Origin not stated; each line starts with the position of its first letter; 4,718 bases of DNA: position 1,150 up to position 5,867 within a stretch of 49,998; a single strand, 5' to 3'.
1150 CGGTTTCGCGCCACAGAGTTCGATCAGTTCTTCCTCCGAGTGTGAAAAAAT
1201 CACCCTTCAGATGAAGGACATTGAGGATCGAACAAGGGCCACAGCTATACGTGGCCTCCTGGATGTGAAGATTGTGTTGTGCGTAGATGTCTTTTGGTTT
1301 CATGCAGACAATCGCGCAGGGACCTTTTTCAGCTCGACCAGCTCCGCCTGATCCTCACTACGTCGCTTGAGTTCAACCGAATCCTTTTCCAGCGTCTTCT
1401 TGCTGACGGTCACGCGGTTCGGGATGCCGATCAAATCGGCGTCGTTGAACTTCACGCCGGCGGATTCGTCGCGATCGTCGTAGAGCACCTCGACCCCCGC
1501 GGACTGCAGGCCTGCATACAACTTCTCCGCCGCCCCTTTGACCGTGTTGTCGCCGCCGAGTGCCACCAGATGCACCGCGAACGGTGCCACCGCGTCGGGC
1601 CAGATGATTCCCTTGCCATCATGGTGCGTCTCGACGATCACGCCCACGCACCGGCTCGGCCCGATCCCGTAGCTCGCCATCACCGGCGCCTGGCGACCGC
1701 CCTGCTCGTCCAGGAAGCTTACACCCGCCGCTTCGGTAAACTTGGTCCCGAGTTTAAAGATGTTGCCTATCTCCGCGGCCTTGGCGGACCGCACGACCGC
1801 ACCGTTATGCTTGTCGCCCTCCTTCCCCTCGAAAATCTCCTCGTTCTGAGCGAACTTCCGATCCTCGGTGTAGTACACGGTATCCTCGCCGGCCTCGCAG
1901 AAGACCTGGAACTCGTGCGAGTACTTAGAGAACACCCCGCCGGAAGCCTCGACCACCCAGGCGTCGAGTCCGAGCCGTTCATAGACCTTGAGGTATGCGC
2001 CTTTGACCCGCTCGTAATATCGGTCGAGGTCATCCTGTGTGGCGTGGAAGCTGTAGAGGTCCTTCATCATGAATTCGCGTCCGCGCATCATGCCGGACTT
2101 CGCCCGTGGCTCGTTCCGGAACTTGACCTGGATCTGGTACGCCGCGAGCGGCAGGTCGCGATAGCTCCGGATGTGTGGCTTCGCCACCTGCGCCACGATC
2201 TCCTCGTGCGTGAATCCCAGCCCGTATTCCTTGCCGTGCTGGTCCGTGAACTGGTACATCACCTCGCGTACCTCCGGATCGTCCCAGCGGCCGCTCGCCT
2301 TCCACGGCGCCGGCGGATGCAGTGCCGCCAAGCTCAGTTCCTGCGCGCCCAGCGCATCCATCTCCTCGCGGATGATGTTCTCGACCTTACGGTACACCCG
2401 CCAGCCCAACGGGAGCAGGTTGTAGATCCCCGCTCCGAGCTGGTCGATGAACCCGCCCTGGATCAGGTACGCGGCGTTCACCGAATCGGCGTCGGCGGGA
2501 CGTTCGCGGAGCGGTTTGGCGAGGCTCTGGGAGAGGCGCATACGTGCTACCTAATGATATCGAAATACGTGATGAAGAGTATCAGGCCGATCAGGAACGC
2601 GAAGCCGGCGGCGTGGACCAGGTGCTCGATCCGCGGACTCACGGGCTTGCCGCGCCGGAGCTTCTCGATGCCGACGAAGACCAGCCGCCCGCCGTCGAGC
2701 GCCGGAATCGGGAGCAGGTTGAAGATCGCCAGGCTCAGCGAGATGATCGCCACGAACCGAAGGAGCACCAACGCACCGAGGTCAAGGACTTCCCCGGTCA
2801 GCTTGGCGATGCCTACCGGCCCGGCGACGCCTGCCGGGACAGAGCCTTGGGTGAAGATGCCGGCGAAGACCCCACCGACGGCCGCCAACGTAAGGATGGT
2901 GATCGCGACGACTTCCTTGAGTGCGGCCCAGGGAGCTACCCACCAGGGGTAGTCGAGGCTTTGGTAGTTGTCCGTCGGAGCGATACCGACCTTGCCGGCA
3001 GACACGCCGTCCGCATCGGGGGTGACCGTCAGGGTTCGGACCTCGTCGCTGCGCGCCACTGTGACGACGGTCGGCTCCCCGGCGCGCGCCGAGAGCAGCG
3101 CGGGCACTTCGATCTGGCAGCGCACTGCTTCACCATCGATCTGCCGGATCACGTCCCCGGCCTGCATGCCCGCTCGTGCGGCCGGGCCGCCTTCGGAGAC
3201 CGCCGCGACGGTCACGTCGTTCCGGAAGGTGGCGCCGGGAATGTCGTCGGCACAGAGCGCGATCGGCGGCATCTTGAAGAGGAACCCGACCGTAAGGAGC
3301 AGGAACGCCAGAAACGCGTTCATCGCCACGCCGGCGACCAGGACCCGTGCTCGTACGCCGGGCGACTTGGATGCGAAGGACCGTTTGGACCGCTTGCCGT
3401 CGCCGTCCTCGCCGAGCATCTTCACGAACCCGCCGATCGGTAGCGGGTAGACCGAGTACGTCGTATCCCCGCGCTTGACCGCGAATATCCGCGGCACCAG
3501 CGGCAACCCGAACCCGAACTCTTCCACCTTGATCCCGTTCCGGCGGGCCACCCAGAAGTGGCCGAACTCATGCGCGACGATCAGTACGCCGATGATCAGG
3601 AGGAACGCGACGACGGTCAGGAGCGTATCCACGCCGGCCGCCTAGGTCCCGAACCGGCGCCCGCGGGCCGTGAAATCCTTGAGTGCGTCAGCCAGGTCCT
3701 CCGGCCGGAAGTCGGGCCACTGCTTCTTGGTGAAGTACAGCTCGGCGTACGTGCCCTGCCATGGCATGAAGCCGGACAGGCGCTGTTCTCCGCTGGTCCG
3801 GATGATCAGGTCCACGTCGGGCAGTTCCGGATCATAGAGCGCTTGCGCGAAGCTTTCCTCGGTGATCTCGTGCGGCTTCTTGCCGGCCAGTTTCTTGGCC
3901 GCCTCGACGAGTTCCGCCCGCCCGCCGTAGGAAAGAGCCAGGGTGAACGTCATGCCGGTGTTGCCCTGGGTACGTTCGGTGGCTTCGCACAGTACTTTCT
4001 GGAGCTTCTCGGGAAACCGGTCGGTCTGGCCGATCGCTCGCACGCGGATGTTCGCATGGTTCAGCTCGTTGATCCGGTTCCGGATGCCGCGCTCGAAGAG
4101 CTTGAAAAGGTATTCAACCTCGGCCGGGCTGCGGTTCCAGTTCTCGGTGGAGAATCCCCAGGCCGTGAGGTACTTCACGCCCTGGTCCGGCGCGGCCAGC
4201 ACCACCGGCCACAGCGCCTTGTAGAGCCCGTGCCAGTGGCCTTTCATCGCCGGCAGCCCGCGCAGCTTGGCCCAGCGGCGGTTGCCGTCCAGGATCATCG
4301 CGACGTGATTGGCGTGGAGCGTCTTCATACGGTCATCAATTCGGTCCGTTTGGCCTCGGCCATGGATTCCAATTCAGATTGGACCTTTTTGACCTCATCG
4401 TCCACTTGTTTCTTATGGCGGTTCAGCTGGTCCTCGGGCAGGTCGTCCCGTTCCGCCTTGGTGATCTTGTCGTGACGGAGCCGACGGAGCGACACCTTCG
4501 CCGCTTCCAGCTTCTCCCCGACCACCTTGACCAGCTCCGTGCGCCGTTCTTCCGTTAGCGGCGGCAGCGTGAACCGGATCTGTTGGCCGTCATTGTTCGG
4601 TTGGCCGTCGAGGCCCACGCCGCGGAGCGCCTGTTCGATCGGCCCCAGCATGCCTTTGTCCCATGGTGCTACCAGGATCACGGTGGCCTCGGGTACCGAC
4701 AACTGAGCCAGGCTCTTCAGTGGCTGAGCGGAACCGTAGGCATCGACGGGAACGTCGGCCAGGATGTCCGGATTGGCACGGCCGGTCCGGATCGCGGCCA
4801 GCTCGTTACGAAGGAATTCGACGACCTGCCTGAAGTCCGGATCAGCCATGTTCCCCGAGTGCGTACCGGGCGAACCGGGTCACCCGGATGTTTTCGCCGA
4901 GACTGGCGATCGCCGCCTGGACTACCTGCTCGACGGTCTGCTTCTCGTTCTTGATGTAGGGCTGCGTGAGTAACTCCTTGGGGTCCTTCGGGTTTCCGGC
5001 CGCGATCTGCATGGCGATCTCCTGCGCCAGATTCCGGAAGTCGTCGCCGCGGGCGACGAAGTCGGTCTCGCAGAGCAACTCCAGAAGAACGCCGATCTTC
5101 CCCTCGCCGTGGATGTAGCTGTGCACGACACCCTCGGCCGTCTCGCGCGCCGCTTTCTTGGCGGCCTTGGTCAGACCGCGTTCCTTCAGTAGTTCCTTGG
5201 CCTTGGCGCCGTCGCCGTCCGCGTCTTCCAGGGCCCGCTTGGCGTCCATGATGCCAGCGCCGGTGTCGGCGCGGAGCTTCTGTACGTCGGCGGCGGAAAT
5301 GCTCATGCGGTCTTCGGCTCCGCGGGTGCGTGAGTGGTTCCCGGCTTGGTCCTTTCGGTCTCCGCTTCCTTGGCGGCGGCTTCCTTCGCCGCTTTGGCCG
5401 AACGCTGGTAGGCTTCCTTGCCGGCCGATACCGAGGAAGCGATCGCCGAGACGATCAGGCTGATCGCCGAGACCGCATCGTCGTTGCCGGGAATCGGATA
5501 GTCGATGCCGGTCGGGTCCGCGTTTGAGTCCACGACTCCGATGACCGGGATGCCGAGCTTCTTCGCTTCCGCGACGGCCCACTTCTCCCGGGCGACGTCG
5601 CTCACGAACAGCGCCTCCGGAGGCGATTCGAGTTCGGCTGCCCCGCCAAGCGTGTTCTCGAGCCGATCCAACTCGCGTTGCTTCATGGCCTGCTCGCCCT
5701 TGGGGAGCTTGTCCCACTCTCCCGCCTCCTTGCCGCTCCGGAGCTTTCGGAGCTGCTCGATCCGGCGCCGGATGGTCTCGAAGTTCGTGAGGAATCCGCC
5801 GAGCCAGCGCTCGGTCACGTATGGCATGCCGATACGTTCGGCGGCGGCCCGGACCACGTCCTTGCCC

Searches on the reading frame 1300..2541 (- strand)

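Call 76: search_protein_families(library=pfam, proteins=[window:1300-2541:-], max_evalue=0.00001)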
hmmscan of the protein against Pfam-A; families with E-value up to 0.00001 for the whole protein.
window:1300-2541:- (413 aa): 2 families
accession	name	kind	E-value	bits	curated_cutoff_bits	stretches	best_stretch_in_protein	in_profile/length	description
PF00587.30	tRNA-synt_2b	-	2.2e-29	103.2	29.3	1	96-306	1-179/179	tRNA synthetase class II core domain (G, H, P, S and T)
PF03129.25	HGTP_anticodon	-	4.1e-18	65.8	21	1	325-411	4-91/94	Anticodon binding domain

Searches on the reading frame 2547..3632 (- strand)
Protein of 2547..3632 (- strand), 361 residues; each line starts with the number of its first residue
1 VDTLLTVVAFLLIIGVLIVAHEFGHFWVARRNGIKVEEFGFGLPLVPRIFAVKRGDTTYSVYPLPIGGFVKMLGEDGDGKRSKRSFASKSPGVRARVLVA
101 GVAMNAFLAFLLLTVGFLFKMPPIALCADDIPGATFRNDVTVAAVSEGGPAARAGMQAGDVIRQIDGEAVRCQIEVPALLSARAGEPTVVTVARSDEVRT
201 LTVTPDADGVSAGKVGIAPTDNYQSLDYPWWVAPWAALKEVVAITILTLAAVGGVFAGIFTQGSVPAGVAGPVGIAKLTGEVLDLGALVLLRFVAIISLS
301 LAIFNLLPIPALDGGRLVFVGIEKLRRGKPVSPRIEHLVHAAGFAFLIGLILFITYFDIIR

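Call 76: search_protein_families(library=pfam, proteins=[window:2547-3632:-], max_evalue=0.00001)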
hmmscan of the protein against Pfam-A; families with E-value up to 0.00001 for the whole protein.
window:2547-3632:- (361 aa): 3 families
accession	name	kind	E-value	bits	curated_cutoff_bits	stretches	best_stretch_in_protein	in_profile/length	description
PF02163.28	Peptidase_M50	-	1.5e-53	181.8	27.2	1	9-349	1-220/221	Peptidase family M50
PF17820.7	PDZ_6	-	5.6e-13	48.9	27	1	141-194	1-54/54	PDZ domain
PF13180.12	PDZ_2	-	3.5e-10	40.5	27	1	138-204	12-79/80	PDZ domain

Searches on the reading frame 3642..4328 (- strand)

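Call 76: search_protein_families(library=pfam, proteins=[window:3642-4328:-], max_evalue=0.00001)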
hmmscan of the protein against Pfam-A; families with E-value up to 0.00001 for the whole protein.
window:3642-4328:- (228 aa): 1 family
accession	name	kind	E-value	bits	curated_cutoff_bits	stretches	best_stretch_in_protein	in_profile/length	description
PF01255.24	Prenyltransf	-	2.2e-74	250.1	27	1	12-227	1-219/219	Putative undecaprenyl diphosphate synthase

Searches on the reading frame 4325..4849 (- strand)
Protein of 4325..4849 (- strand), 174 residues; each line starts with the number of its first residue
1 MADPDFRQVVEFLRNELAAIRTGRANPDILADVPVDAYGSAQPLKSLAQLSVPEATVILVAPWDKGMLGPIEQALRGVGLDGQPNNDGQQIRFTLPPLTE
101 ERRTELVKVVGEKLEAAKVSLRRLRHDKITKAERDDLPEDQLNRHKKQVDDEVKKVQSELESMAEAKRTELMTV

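Call 76: search_protein_families(library=pfam, proteins=[window:4325-4849:-], max_evalue=0.00001)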
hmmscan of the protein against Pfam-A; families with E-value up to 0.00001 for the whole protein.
window:4325-4849:- (174 aa): 1 family
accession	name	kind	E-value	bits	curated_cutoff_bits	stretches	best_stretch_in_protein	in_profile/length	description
PF01765.24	RRF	-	1.1e-47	162.4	29.7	1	13-172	1-164/164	Ribosome recycling factor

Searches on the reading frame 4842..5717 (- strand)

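Call 76: search_protein_families(library=pfam, proteins=[window:4842-5717:-], max_evalue=0.00001)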
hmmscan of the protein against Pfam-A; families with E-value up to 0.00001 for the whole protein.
window:4842-5717:- (291 aa): 1 family
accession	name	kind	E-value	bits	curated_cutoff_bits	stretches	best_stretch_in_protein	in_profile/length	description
PF00889.24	EF_TS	-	1e-20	74.7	27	1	209-286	1-76/204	Elongation factor TS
